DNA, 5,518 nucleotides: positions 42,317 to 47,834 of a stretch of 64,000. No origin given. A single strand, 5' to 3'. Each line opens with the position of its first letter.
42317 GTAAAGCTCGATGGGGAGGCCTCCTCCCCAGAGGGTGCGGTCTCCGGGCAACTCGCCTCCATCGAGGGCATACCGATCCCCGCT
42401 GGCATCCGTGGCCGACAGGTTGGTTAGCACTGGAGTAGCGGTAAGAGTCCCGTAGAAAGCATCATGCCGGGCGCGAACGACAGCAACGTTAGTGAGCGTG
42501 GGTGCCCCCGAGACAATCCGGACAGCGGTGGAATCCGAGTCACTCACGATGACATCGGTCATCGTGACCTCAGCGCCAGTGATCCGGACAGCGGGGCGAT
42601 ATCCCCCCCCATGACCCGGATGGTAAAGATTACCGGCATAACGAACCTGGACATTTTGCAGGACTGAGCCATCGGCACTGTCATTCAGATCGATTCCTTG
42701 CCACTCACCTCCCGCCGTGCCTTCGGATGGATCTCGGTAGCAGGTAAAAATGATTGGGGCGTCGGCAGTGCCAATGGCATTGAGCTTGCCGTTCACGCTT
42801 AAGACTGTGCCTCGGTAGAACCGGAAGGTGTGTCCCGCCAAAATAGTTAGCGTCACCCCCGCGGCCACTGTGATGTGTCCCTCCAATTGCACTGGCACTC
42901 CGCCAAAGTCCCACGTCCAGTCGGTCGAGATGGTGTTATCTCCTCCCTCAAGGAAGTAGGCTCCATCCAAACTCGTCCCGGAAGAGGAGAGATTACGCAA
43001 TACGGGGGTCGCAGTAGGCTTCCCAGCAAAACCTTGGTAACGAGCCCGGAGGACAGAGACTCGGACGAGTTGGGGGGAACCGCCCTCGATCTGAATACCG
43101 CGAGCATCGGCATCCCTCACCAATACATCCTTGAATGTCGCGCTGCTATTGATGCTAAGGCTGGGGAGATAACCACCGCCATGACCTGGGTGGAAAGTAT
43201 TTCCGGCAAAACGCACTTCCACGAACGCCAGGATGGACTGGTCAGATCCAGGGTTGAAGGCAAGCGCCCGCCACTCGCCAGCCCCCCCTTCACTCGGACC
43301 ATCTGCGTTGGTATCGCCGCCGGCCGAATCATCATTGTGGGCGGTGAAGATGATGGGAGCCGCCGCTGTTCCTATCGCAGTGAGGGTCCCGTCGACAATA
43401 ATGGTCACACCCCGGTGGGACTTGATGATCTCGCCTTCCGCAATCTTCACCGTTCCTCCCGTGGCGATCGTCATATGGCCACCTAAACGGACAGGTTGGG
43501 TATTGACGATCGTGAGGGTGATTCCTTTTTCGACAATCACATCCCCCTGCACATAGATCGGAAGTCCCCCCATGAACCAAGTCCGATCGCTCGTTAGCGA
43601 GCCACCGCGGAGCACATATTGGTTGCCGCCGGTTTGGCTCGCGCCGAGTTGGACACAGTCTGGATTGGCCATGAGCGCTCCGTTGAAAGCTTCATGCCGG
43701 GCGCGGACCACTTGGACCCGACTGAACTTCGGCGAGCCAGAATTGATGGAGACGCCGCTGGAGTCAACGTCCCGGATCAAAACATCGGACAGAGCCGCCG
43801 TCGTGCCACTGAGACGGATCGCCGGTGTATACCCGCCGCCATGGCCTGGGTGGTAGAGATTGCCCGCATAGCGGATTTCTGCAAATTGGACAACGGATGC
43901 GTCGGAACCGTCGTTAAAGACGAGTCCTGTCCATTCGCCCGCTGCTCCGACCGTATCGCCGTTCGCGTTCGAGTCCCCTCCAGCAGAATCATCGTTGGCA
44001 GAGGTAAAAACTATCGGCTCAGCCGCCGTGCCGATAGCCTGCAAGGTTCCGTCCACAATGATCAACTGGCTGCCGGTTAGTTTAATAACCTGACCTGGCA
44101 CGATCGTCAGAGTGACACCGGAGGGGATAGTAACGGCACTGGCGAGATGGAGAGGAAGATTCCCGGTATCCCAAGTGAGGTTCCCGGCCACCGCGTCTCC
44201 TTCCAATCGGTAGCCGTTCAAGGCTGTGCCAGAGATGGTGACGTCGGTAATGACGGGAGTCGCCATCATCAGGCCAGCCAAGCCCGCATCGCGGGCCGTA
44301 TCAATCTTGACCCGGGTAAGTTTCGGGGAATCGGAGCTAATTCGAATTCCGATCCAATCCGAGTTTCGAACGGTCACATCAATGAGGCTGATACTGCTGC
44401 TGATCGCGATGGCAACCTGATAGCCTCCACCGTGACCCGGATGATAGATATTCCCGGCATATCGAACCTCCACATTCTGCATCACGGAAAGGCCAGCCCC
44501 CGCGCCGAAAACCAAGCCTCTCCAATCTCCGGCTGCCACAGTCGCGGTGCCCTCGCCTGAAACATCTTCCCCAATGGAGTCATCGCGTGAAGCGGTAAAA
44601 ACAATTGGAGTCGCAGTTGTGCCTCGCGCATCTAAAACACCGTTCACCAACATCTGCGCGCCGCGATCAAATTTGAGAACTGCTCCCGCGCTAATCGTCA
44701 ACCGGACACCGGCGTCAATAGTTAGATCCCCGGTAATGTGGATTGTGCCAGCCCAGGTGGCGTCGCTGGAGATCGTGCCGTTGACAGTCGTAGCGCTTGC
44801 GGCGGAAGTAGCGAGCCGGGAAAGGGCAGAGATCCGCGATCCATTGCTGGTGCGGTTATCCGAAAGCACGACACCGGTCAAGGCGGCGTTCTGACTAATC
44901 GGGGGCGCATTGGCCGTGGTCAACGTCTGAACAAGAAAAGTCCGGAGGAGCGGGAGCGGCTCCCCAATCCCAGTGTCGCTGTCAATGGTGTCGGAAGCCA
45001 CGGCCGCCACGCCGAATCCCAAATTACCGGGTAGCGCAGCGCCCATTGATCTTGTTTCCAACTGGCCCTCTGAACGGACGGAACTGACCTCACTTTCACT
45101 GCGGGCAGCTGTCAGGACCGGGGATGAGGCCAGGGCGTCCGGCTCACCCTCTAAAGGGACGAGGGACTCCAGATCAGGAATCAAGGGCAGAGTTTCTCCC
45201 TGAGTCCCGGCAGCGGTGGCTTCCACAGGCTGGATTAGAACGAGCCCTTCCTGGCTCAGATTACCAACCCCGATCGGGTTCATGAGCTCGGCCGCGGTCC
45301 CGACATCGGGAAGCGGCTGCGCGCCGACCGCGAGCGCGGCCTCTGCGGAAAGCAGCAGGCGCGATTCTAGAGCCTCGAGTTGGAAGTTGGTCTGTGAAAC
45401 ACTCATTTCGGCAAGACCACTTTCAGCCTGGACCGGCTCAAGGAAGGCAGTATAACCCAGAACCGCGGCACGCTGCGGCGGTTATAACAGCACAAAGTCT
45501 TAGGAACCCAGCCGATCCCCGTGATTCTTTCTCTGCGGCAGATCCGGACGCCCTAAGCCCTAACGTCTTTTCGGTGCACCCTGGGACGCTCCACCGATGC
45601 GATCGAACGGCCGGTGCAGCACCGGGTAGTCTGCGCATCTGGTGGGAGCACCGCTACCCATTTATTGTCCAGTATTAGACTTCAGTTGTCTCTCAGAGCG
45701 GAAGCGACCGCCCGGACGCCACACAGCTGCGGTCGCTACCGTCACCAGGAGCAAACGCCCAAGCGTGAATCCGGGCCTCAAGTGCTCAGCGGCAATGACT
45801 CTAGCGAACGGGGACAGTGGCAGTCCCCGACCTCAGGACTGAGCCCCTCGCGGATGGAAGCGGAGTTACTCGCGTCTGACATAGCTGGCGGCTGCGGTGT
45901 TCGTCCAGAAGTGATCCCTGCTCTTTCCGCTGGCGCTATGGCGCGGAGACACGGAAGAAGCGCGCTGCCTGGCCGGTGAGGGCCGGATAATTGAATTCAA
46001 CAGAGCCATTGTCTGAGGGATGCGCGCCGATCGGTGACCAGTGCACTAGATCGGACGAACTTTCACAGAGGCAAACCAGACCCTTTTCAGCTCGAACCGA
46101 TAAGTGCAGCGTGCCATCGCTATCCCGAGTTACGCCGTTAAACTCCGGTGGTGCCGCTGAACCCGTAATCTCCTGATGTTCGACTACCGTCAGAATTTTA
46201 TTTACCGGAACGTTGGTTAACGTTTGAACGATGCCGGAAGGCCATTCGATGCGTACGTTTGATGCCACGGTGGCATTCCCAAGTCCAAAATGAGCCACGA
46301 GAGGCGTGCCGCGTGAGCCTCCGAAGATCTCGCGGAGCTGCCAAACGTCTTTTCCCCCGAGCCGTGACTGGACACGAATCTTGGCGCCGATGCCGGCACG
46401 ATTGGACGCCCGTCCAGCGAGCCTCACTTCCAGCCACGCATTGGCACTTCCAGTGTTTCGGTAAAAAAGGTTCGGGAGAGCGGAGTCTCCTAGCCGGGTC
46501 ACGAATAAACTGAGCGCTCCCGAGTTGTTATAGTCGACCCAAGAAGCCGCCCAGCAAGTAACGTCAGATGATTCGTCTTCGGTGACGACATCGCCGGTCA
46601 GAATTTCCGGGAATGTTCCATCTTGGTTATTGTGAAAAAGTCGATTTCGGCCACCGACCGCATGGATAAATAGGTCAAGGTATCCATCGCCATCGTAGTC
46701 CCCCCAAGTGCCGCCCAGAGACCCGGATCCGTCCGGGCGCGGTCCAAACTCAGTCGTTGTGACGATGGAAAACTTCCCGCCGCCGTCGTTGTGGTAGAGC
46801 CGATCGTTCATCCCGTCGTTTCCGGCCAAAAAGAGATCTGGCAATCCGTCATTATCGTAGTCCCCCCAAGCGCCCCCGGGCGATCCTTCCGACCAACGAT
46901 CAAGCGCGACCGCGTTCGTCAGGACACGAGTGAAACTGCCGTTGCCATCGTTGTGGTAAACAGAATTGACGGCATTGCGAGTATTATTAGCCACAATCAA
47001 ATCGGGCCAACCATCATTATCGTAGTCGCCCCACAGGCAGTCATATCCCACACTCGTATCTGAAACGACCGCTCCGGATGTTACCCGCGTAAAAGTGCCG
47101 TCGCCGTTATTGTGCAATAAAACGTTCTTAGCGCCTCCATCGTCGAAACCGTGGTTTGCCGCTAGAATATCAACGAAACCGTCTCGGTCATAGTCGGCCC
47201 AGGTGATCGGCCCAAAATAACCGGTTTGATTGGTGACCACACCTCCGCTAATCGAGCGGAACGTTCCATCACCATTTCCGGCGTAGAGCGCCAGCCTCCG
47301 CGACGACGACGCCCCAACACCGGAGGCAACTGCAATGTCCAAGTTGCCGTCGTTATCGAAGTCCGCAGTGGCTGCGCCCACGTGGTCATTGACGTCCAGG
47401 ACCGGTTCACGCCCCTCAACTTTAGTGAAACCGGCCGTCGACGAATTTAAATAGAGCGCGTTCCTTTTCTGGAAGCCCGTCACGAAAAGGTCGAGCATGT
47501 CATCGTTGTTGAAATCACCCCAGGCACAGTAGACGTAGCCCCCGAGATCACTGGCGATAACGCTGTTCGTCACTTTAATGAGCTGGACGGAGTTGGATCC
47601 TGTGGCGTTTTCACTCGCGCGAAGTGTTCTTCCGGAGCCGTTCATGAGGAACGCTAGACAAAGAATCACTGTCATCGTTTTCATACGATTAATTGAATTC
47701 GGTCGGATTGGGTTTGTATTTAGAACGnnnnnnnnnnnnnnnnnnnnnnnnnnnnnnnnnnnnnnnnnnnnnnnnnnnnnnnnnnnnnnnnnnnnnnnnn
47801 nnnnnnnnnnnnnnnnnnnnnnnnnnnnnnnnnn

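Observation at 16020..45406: A ~29.4-kb single gene (~9,795 codons after frame repair) with an unusually heterogeneous adhesin-like architecture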

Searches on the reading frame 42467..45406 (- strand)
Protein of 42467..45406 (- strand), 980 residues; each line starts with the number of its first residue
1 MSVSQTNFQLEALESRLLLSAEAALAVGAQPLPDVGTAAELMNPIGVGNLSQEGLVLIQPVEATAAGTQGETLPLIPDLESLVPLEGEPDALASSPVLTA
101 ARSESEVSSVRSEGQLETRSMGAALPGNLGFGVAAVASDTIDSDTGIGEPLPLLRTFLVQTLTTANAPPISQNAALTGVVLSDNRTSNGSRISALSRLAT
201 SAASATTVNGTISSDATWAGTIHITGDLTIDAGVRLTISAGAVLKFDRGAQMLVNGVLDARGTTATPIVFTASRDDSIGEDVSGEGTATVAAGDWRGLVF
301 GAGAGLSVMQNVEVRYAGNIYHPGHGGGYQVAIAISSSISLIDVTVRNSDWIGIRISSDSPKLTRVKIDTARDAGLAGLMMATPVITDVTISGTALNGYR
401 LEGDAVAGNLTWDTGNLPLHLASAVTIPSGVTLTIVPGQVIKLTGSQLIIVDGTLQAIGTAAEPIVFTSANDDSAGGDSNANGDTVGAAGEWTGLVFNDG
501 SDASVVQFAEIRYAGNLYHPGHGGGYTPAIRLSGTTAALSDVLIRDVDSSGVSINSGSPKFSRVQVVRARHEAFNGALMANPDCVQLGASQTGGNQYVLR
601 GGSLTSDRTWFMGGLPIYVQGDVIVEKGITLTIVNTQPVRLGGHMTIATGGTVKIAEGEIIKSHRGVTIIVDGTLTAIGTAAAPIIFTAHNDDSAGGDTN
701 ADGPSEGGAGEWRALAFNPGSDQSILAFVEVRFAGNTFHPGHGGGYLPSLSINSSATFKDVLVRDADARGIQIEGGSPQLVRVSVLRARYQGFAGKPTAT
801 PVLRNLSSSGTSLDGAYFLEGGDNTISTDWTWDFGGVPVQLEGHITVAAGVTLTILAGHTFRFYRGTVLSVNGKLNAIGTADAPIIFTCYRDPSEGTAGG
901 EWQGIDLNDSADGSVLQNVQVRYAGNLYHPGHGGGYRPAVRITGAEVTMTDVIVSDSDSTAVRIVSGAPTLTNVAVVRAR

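Call 7: search_protein_families(library=pfam, max_evalue=0.01, proteins=[window:42467-45406:-])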
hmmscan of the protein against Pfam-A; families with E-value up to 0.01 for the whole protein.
window:42467-45406:- (980 aa): 2 families
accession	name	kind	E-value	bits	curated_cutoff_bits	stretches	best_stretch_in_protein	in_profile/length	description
PF13229.12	Beta_helix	-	2.8e-05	24.2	25.9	0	753-842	8-98/158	Right handed beta helix region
PF11765.13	Hyphal_reg_CWP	-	0.0012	18.3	28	0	205-252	8-54/328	Hyphally regulated cell wall protein N-terminal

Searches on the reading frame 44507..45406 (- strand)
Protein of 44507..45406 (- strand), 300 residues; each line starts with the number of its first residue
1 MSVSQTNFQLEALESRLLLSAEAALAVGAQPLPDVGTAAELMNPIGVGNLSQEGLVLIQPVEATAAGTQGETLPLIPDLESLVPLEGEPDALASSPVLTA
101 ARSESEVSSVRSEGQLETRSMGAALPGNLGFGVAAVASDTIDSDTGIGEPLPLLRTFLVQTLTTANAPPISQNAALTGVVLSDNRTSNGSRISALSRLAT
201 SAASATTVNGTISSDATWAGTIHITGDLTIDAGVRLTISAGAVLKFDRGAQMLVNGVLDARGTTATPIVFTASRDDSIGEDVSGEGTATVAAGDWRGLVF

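Call 50: search_protein_families(library=ncbifam, max_evalue=0.01, proteins=[window:44507-45406:-])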
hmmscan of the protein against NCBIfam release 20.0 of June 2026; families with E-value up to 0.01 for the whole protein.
window:44507-45406:- (300 aa): 1 family
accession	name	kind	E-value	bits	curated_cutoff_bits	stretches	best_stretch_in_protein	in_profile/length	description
NF012209.1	LEPR-8K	domain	1.1e-05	24.9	17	1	8-29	1-22/24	LEPR-XLL domain-containing protein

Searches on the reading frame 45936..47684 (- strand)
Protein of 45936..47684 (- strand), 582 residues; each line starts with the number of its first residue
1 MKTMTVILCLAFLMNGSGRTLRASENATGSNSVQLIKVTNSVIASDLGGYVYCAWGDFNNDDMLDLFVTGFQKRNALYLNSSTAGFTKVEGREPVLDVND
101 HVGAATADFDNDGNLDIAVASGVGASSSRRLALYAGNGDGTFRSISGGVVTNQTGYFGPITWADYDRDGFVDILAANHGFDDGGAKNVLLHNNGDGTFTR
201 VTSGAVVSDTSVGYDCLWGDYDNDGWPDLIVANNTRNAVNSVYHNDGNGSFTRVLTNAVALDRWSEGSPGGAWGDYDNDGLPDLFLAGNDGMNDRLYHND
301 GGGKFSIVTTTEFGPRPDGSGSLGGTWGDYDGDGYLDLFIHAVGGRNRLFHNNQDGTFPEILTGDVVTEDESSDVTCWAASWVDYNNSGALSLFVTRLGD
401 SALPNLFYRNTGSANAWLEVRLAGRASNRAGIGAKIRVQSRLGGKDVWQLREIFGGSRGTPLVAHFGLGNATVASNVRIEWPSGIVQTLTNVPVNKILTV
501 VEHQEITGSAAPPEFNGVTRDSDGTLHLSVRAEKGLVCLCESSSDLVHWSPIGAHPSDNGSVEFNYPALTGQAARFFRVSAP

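Call 17: search_protein_families(library=pfam, max_evalue=0.001, proteins=[window:45936-47684:-])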
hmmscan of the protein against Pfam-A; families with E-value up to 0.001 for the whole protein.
window:45936-47684:- (582 aa): 3 families
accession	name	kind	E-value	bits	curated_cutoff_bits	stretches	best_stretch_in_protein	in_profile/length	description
PF13517.12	FG-GAP_3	-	6.6e-50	168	26.9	6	275-340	1-61/61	FG-GAP-like repeat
PF07593.17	UnbV_ASPIC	-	6.6e-14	52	23.4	1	431-499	1-68/68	ASPIC and UnbV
PF01839.29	FG-GAP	-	6.2e-13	48.8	22.1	0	218-236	7-25/37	FG-GAP repeat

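Call 18: find_encoding_contigs(protein=window:45936-47684:-, flank=10000, max_places=6)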
Protein window:45936-47684:- (582 aa): 2 contigs read that carry it; 2 places shown.
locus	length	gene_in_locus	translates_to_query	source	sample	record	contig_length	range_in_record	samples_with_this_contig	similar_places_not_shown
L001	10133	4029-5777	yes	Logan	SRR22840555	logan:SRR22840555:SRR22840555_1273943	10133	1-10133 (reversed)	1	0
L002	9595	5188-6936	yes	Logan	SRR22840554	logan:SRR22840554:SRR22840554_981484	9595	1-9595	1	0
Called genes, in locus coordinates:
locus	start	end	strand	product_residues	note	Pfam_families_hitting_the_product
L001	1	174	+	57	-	?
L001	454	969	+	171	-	PF04542:Sigma70_r2, PF08281:Sigma70_r4_2, PF04545:Sigma70_r4 (weak)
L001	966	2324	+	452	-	PF04773:FecR, PF07691:PA14, PF10528:GLEYA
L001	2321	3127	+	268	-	PF07963:N_methyl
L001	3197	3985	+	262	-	PF07963:N_methyl (faint), PF07596:SBP_bac_10 (faint)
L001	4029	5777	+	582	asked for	PF01839:FG-GAP (faint), PF13517:FG-GAP_3, PF07593:UnbV_ASPIC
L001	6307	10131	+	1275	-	?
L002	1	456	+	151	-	?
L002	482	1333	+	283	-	-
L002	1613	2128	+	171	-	PF04542:Sigma70_r2, PF08281:Sigma70_r4_2, PF04545:Sigma70_r4 (weak)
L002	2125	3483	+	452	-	PF04773:FecR, PF07691:PA14, PF10528:GLEYA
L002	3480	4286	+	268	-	PF07963:N_methyl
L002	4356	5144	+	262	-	PF07963:N_methyl (faint), PF07596:SBP_bac_10 (faint)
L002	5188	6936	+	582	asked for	PF01839:FG-GAP (faint), PF13517:FG-GAP_3, PF07593:UnbV_ASPIC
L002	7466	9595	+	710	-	?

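Call 50: search_protein_families(library=ncbifam, max_evalue=0.01, proteins=[window:45936-47684:-])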
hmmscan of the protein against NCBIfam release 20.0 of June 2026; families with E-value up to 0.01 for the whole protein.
window:45936-47684:- (582 aa): 1 family
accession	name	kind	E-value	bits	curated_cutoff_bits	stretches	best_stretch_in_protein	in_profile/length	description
NF047539.1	XAC2610_fam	domain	1.7e-06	28.4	35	0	218-251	3-40/89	XAC2610-related protein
